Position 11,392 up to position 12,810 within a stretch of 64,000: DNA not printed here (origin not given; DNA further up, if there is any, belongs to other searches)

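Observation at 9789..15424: Minus-strand operon resembling (hydroxy)proline-betaine catabolism: Rieske enzyme + DapA-like deaminase + three-subunit flavo-Fe-S dehydrogenase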

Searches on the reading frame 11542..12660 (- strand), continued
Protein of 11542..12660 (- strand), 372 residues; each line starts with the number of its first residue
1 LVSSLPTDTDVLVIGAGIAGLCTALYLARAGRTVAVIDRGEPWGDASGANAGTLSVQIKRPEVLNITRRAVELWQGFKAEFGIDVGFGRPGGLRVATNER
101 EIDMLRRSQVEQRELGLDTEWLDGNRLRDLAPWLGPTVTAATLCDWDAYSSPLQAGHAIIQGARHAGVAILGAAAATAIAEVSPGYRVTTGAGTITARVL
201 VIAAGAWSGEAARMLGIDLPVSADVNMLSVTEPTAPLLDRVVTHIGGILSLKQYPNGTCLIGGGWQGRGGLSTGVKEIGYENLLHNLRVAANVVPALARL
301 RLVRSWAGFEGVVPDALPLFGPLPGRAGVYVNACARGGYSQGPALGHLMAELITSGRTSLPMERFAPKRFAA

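Call 98: get_annotated_region(hit=H50, flank=8000)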
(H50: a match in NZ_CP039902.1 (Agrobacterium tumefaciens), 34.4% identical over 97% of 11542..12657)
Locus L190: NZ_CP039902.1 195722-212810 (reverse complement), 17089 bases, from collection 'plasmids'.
description: Agrobacterium tumefaciens strain CFBP5877 plasmid pTiCFBP5877, complete sequence
organism: Agrobacterium tumefaciens (NCBI taxid 358)
taxonomy: Bacteria; Pseudomonadota; Alphaproteobacteria; Hyphomicrobiales; Rhizobiaceae; Agrobacterium; Agrobacterium tumefaciens
host: -; source: -; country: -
typing (MOB-suite, as given by PLSDB): conjugative; replicon rep_cluster_490,rep_cluster_553; relaxase MOBP,MOBQ; mating-pair formation MPF_T
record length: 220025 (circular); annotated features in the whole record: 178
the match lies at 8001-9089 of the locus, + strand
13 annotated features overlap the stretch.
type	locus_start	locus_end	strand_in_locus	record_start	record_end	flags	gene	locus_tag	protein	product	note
CDS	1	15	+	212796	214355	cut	-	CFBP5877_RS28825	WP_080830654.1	ABC transporter substrate-binding protein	-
CDS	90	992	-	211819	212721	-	-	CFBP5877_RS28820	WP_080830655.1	LysR substrate-binding domain-containing protein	-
CDS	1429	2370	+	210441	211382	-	-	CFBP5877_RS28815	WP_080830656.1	ABC transporter permease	GO:0055085 - transmembrane transport [Evidence IEA]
CDS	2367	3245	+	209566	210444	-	-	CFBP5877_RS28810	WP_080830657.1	ABC transporter permease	-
CDS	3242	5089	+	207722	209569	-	-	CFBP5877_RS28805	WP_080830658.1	ABC transporter ATP-binding protein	-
CDS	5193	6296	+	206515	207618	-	-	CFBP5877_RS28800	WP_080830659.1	NAD/NADP octopine/nopaline dehydrogenase family protein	-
CDS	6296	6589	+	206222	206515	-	-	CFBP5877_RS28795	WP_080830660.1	(2Fe-2S)-binding protein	-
CDS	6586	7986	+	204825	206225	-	-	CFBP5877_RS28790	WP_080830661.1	FAD/NAD(P)-binding oxidoreductase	-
CDS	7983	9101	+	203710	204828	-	-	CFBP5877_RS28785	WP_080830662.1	FAD-binding oxidoreductase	-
CDS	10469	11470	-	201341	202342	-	-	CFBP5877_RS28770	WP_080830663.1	hypothetical protein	-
CDS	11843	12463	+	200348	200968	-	-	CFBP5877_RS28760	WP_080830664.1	RolB family protein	-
CDS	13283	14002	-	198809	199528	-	ipt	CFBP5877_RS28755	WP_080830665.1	adenylate dimethylallyltransferase Ipt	-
CDS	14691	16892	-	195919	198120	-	-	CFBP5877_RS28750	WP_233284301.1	FAD-dependent oxidoreductase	-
